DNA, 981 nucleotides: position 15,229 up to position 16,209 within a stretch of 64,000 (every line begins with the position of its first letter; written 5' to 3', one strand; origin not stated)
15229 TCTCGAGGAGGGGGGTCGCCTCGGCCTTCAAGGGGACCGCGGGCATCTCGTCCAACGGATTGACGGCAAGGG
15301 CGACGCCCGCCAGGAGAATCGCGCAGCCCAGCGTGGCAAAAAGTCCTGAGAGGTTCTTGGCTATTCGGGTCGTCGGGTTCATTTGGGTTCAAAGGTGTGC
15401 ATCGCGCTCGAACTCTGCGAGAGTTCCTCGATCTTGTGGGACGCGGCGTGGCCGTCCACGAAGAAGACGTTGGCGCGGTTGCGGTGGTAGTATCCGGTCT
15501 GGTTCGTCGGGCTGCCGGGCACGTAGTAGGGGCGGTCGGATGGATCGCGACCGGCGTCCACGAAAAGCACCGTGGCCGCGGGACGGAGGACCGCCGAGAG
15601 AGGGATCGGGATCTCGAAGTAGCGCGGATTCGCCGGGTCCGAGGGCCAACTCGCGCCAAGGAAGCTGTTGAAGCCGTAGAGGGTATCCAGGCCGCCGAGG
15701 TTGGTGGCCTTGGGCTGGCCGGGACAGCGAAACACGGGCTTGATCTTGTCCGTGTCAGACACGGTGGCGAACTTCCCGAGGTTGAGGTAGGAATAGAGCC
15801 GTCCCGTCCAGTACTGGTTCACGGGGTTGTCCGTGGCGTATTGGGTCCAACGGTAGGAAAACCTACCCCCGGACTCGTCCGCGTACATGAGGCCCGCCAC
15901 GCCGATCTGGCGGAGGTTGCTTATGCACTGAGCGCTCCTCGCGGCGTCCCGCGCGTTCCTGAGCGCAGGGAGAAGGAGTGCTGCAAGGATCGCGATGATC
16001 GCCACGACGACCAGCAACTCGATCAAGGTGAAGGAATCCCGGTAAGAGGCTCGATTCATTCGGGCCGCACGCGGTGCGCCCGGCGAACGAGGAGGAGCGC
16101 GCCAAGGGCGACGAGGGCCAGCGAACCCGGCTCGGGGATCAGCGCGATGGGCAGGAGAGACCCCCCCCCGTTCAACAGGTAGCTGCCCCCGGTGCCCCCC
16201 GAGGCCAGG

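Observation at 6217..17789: Recurring gene pair: prepilin-like H-X9-DG protein followed by secreted beta-propeller paralog, once coupled to a PEP-CTERM protein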

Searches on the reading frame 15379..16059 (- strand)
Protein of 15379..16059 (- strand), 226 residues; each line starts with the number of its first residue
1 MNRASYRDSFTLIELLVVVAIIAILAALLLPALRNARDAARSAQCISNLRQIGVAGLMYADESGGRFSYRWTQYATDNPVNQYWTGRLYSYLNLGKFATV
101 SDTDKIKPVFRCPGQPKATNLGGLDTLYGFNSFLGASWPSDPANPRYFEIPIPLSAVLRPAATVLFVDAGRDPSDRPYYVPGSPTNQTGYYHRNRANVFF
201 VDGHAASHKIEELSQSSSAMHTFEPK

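Call 9: search_protein_families(library=pfam, proteins=[window:15379-16059:-], max_evalue=0.1)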
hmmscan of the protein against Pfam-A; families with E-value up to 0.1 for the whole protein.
window:15379-16059:- (226 aa): 2 families
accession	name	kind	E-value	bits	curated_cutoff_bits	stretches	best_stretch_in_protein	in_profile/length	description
PF07596.16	SBP_bac_10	-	1.9e-07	31.9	23.3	1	35-62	2-29/268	Protein of unknown function (DUF1559)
PF07963.17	N_methyl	-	7.2e-07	29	21.2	1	10-30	7-27/27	Prokaryotic N-terminal methylation motif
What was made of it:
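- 15379..16059 (-): pil2: DUF1559/H-X9-DG prepilin-like protein (226 aa). Pfam N_methyl and DUF1559 both above cut-off (call 9).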

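Call 10: search_protein_families(library=ncbifam, proteins=[window:15379-16059:-], max_evalue=0.1)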
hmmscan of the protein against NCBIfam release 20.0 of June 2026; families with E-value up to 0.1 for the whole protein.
window:15379-16059:- (226 aa): 14 families
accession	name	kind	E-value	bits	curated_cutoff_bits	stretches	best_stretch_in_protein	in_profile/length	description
TIGR01710.1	typeII_sec_gspG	equivalog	2.5e-07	30.8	88.85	1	9-60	2-53/134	type II secretion system major pseudopilin GspG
NF007862.0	PRK10574.1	equivalog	5.4e-06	26.6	138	1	8-35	5-32/145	prepilin peptidase-dependent pilin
NF040999.1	pilin_ComGC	equivalog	7.1e-06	26.1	75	1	8-45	2-39/84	competence type IV pilus major pilin ComGC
NF041775.1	typeIV_PilA_Myxo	equivalog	9.2e-06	25.8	400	1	9-51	12-54/214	type IV pilin protein PilA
TIGR02596.1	TIGR02596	subfamily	5.1e-05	23.4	70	1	10-55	1-47/196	Verru_Chthon cassette protein D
TIGR01708.2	typeII_sec_gspH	equivalog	5.8e-05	23.1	80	1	10-39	4-33/169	type II secretion system minor pseudopilin GspH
NF041013.1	T4P_ComGE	equivalog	0.00012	22.2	49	1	10-37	6-33/83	competence type IV pilus minor pilin ComGE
TIGR02532.1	IV_pilin_GFxxxE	domain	0.00018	21.2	16.3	1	10-30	4-24/24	prepilin-type N-terminal cleavage/methylation domain-containing protein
TIGR04294.2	pre_pil_HX9DG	domain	0.0035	17.1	19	1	190-207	3-20/22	H-X9-DG-CTERM domain-containing protein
TIGR01707.1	gspI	equivalog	0.0067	16.9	44.35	1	10-40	2-32/101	type II secretion system minor pseudopilin GspI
NF007800.0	PRK10506.1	equivalog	0.011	15.6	158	1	7-50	8-51/163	prepilin peptidase-dependent protein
TIGR02599.1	TIGR02599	subfamily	0.012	14.9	256.5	1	9-43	1-35/361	Verru_Chthon cassette protein C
NF040982.1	ComGD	equivalog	0.026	14.9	70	1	9-40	3-34/139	competence type IV pilus minor pilin ComGD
NF047828.1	T3SSXpsI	equivalog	0.032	14.2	150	1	9-67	3-69/132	type II secretion system protein XpsI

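Call 44: search_solved_structures(query=window:15379-16059:-, max_evalue=1)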
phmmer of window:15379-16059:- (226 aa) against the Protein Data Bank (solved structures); distinct sequences matched with E-value up to 1: 23.
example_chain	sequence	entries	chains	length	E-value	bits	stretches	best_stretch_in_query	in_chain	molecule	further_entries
7tgg_A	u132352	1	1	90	7e-06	29.2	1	5-55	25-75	Geopilin domain 1 protein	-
2m7g_A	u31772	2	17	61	4e-05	26.7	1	10-55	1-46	Geopilin domain 1 protein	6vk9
9egp_A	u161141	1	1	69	4e-05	26.7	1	6-51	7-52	Geopilin domain 1 protein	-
6xxd_A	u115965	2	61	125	5.3e-05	26.3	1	10-47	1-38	PilA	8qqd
8pfb_G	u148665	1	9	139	6.1e-05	26.1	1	10-54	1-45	Type IV pilin PilE1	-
9laa_A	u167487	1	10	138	0.00031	23.8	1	8-36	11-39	Type IV pilin protein PilA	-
8tj2_C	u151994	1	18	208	0.00088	22.3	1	10-62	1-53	Type IV major pilin protein PilA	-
8tum_e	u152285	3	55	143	0.0015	21.6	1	10-49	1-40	Type IV major pilin protein PilA | Pilin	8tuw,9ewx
1oqw_A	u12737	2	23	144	0.0018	21.3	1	10-49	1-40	Fimbrial protein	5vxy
1ay2_A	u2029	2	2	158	0.0034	20.4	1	10-45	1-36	TYPE 4 PILIN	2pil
8p3b_A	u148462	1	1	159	0.0036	20.3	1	10-45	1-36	Fimbrial protein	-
5kua_A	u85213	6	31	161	0.0036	20.3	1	10-45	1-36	pilin | Neisseria meningitidis PilE variant SB-GATDH | Neisseria meningitidis PilE, SB-DATDH variant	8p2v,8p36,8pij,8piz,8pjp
6gv9_A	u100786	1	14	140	0.0042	20.1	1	10-43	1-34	Prepilin peptidase-dependent protein D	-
3sok_A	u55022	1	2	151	0.0056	19.7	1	10-43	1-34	Fimbrial protein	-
2hi2_A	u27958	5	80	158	0.0061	19.6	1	10-44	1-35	Fimbrial protein | PilA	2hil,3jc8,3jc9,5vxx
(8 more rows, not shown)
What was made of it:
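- On Type IV pilin / pseudopilin superfamily (class III signal peptide): Residues 5-62 align with the N-terminal regions of solved pilins (call 44).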

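Call 55: find_related_loci(query=A3, collection=metagenome_contigs, flank=5000)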
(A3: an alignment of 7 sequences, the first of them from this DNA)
Query A3 (226 aa) in metagenome_contigs; peptide patterns used: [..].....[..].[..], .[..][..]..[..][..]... (x = any residue, [..] = any of these).
600 stretches matched a pattern (row limit reached: there are more); 372 encode a relative of the query (tblastn E <= 1e-3); the best 80 are kept; 80 distinct loci.
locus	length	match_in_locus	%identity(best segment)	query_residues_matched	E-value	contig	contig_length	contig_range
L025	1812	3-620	31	7-217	3e-22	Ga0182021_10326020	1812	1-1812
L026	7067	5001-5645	32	1-210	8e-22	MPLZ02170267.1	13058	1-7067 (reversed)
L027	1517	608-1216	33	2-206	8e-20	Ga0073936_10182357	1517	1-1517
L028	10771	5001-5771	30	10-222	3e-19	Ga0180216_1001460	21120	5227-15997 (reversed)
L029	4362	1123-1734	30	9-219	6e-19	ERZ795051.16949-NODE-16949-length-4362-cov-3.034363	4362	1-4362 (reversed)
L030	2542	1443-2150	29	3-212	7e-19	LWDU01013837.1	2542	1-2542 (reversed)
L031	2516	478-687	56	6-74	1e-18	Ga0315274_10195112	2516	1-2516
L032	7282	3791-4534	29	2-212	2e-18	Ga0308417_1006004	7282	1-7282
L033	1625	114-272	70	7-59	2e-18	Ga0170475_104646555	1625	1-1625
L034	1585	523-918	40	1-116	3e-18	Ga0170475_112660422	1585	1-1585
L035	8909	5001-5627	30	10-213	5e-18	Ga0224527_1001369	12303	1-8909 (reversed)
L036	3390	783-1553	28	4-209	7e-18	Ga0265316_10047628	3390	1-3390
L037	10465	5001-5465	39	7-144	6e-18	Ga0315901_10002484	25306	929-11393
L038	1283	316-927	33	7-205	4e-18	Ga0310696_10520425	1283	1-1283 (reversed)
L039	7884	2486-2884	38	2-121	1e-17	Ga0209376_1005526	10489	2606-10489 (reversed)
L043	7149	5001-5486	30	7-167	3e-17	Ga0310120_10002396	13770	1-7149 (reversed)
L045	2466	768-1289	31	10-171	5e-17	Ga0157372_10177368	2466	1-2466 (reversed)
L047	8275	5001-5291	43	1-93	6e-17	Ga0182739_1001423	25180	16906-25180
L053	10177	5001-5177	59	1-59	1e-16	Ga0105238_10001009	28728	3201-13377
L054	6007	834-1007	62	7-64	2e-16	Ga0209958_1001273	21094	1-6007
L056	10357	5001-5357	41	10-116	2e-16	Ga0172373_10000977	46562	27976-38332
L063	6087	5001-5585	27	10-205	9e-16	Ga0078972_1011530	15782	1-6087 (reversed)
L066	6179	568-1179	31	10-205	1e-15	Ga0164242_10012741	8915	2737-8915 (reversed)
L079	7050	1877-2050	53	10-67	2e-14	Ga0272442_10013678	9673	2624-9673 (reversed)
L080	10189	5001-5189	60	2-64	2e-14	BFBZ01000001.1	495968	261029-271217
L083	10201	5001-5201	48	1-67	2e-14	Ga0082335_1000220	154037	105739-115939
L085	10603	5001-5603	32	2-214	3e-14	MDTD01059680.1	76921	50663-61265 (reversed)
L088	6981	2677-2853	53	3-61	4e-14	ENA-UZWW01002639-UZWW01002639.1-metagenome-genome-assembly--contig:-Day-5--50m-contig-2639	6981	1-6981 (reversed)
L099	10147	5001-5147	55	7-55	6e-13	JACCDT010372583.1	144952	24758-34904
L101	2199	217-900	29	10-216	7e-13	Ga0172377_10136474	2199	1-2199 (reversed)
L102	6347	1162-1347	47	7-68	9e-13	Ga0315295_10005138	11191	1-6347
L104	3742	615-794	48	10-69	1e-12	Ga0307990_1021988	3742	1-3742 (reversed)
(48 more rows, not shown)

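Call 59: search_protein_families(library=pfam, proteins=[L028:5868-6671:+, L029:1979-2803:+, L039:3411-4769:+, L043:5793-6680:+, L054:1870-3291:+, L066:1303-2811:+, L079:2898-5171:+, L083:5925-6923:+, L085:5713-7287:+, L101:970-2199:+], max_evalue=0.001)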
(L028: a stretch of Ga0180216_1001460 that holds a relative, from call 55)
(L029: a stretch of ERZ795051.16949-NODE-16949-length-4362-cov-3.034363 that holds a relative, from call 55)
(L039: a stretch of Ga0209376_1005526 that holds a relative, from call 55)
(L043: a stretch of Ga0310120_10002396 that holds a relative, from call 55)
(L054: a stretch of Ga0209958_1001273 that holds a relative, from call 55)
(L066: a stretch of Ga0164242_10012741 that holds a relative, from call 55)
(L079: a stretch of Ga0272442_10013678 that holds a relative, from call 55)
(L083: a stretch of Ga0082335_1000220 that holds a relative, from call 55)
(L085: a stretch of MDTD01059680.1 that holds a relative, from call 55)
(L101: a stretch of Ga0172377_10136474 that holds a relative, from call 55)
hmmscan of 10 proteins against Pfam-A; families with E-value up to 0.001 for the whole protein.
L028:5868-6671:+ (267 aa): 2 families
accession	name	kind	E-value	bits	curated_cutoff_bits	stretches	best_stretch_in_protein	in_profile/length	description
PF14717.12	DUF4465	-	9.5e-47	160.1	25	1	66-234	2-176/176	Domain of unknown function (DUF4465)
PF07589.16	PEP-CTERM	-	0.00092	19.7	20.7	1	242-265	1-24/24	PEP-CTERM motif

L029:1979-2803:+ (274 aa): 1 family
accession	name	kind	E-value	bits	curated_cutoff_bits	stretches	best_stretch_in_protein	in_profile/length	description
PF01297.22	ZnuA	-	9.5e-18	65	29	1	25-261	1-258/263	Zinc-uptake complex component A periplasmic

L039:3411-4769:+ (452 aa): 6 families
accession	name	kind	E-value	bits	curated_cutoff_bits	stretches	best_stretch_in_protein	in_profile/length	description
PF12715.13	Abhydrolase_7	-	2.4e-18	67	21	2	104-241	39-172/388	Abhydrolase family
PF01738.24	DLH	-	3.1e-09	37.2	21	1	220-344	33-127/217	Dienelactone hydrolase family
PF05448.18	AXE1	-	4.2e-07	29.5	21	1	294-347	156-210/321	Acetyl xylan esterase (AXE1)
PF00326.27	Peptidase_S9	-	0.0001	22.3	22.6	1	290-418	40-172/213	Prolyl oligopeptidase family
PF08840.17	BAAT_C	-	0.00013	22.6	20.9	1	301-345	9-53/210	BAAT / Acyl-CoA thioester hydrolase C terminal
PF00561.26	Abhydrolase_1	-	0.00042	20.5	25.8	0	268-357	50-115/245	alpha/beta hydrolase fold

L043:5793-6680:+ (295 aa): 1 family
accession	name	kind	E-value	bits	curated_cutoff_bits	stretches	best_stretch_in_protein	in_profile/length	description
PF01261.30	AP_endonuc_2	-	3e-23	83.2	31.1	1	148-271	110-235/249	Xylose isomerase-like TIM barrel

L054:1870-3291:+ (473 aa): 4 families
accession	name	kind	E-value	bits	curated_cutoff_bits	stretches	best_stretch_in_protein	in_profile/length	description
PF12040.14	DUF3526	-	1.2e-27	97.8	25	1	282-433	7-143/144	Domain of unknown function (DUF3526)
PF12679.13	ABC2_membrane_2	-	7.7e-24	84.9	27.2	1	5-270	3-210/283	ABC-2 family transporter protein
PF12730.13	ABC2_membrane_4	-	2.1e-05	25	27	1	129-247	53-171/179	ABC-2 family transporter protein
PF12698.13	ABC2_membrane_3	-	0.00018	21.2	31.6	1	134-253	169-280/347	ABC-2 family transporter protein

L066:1303-2811:+ (502 aa): 3 families
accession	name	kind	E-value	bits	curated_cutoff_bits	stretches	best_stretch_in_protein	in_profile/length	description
PF13229.12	Beta_helix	-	5.6e-11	42.8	25.9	1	247-401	10-156/158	Right handed beta helix region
PF05048.19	NosD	-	3e-08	33.8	23.6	1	333-454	54-169/212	Periplasmic copper-binding protein (NosD)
PF12708.12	Pect-lyase_RHGA_epim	-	8.4e-07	29.4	27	1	44-99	16-74/213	Rhamnogalacturonase A/epimerase, pectate lyase-like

L079:2898-5171:+ (757 aa): 1 family
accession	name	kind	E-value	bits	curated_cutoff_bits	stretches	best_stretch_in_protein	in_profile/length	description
PF03633.20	Glyco_hydro_65C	-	0.00011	22.3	22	1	673-729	4-57/62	Glycosyl hydrolase family 65, C-terminal domain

L083:5925-6923:+ (332 aa): 1 family
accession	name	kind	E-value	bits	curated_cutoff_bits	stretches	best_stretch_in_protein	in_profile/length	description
PF14100.11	DUF6807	-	8.7e-74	248.9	27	1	48-322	2-269/270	Family of unknown function (DUF6807)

L085:5713-7287:+ (524 aa): 0 families

L101:970-2199:+ (410 aa): 1 family
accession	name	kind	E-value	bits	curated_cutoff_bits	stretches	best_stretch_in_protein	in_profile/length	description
PF16126.11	DUF4838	-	2.7e-20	73.2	26.6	1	152-405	3-200/325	Domain of unknown function (DUF4838)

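Call 60: search_protein_families(library=pfam, proteins=[L102:1996-3492:+, L104:1482-2609:+, L088:3639-4553:+, L053:6254-6673:+, L056:5989-6504:+, L080:6049-6645:+, L099:6083-6457:+, L047:6277-6825:+, L045:1547-1963:+, L063:5610-6087:+], max_evalue=0.001)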
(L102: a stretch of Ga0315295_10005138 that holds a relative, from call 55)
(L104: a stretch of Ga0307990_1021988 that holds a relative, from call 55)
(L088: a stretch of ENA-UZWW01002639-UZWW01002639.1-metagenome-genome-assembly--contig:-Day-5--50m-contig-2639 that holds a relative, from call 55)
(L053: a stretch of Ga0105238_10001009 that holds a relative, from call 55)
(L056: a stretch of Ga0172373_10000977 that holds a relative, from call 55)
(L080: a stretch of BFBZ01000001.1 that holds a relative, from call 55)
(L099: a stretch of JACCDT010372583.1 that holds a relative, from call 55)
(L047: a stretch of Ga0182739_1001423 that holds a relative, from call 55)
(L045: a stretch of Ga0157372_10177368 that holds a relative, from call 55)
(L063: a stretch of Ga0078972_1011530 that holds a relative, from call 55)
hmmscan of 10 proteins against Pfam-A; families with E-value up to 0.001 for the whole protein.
L102:1996-3492:+ (498 aa): 4 families
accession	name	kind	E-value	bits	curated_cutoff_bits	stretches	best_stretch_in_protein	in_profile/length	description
PF00884.28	Sulfatase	-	4.9e-50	171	25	1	40-328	1-300/301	Sulfatase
PF16347.10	SGSH_C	-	3e-20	73.4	29.3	1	279-424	3-152/154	N-sulphoglucosamine sulphohydrolase, C-terminal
PF01663.27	Phosphodiest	-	4.6e-09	36.8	23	1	63-116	18-72/342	Type I phosphodiesterase / nucleotide pyrophosphatase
PF02995.22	DUF229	-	3.4e-05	23.2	25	1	236-305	305-372/496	Protein of unknown function (DUF229)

L104:1482-2609:+ (375 aa): 4 families
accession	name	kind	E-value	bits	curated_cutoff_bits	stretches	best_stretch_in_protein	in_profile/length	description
PF00155.27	Aminotran_1_2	-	1.2e-66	225.8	19.7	1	35-368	3-359/361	Aminotransferase class I and II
PF01041.23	DegT_DnrJ_EryC1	-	9e-11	42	19.8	1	97-201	45-145/360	DegT/DnrJ/EryC1/StrS aminotransferase family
PF01053.26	Cys_Met_Meta_PP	-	8.5e-07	28.3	27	1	92-202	69-174/381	Cys/Met metabolism PLP-dependent enzyme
PF01212.27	Beta_elim_lyase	-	0.00015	21.6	27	1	94-201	51-168/288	Beta-eliminating lyase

L088:3639-4553:+ (304 aa): 1 family
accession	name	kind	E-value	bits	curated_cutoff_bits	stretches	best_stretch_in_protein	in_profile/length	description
PF03781.23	FGE-sulfatase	-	8.4e-39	134.2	23.3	1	62-294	6-254/255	Sulfatase-modifying factor enzyme 1-like domain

L053:6254-6673:+ (139 aa): 0 families

L056:5989-6504:+ (171 aa): 2 families
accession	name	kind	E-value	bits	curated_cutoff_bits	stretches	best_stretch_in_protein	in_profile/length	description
PF13620.12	CarboxypepD_reg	-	1e-08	35.8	32.3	1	43-83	2-43/82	Carboxypeptidase regulatory-like domain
PF09134.16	Invasin_D3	-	0.00024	22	33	0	50-90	32-74/98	Invasin, domain 3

L080:6049-6645:+ (198 aa): 1 family
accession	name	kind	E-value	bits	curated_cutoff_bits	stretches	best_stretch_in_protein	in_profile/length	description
PF13620.12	CarboxypepD_reg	-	8.1e-05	23.3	32.3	1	70-131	6-60/82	Carboxypeptidase regulatory-like domain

L099:6083-6457:+ (124 aa): 1 family
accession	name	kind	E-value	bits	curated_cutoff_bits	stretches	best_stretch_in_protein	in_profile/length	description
PF13620.12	CarboxypepD_reg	-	0.00025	21.8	32.3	1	33-84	2-55/82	Carboxypeptidase regulatory-like domain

L047:6277-6825:+ (182 aa): 1 family
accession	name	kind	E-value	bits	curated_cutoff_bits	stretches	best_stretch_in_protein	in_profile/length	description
PF13620.12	CarboxypepD_reg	-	0.00074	20.3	32.3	0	66-108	2-47/82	Carboxypeptidase regulatory-like domain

L045:1547-1963:+ (138 aa): 0 families

L063:5610-6087:+ (159 aa): 0 families
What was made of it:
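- Their neighbours are diverse (calls 59, 60).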

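Call 61: find_homologous_proteins(query=window:15379-16059:-, max_evalue=0.00001)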
Query window:15379-16059:- (226 aa): 7720 proteins with E <= 0.00001 among 8000 candidates; the best 120 are listed.
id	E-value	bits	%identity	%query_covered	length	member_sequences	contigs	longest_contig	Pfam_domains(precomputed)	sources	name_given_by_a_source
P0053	8.8e-150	515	100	100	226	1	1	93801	PF07963.18,PF07596.17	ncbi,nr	ncbi:MAG: DUF1559 domain-containing protein [Verrucomicrobiae bacterium]|nr:DUF1559 domain-containin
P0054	9.7e-107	374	76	100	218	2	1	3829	PF07963.18,PF07596.17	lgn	-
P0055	2.3e-95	337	66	96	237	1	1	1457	PF07963.18,PF07596.17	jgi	-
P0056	9.1e-75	269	56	99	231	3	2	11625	PF07963.18,PF07596.17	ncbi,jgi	jgi:prepilin-type processing-associated H-X9-DG protein/prepilin-type N-terminal cleavage/methylatio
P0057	1.9e-52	196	49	96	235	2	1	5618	PF07963.18,PF07596.17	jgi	jgi:prepilin-type processing-associated H-X9-DG protein/prepilin-type N-terminal cleavage/methylatio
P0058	5.6e-33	133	39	95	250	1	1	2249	PF07596.17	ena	-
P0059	8.1e-28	116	37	97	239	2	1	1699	PF07963.18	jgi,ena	jgi:prepilin-type N-terminal cleavage/methylation domain-containing protein/prepilin-type processing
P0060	2.2e-25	108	40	92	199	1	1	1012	PF07963.18,PF07596.17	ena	-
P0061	3.5e-24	104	36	97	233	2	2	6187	PF07963.18,PF07596.17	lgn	-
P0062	3.7e-24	104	36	96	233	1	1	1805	PF07963.18,PF07596.17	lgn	-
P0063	4.1e-24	104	38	95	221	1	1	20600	PF07963.18,PF07596.17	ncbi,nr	ncbi:MAG: DUF1559 domain-containing protein [Candidatus Omnitrophica bacterium]|nr:DUF1559 domain-co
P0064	5.4e-24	103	39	91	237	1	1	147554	PF07963.18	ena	-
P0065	7.5e-24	103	34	96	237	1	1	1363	PF07963.18,PF07596.17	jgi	jgi:prepilin-type N-terminal cleavage/methylation domain-containing protein/prepilin-type processing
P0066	1.1e-23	102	33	96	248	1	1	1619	PF07963.18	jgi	jgi:prepilin-type N-terminal cleavage/methylation domain-containing protein/prepilin-type processing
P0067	1.2e-23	102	35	94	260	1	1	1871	PF07963.18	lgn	-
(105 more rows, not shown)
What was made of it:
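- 7,720 of the 8,000 scored candidate proteins matched at E <= 1e-5 (call 61).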
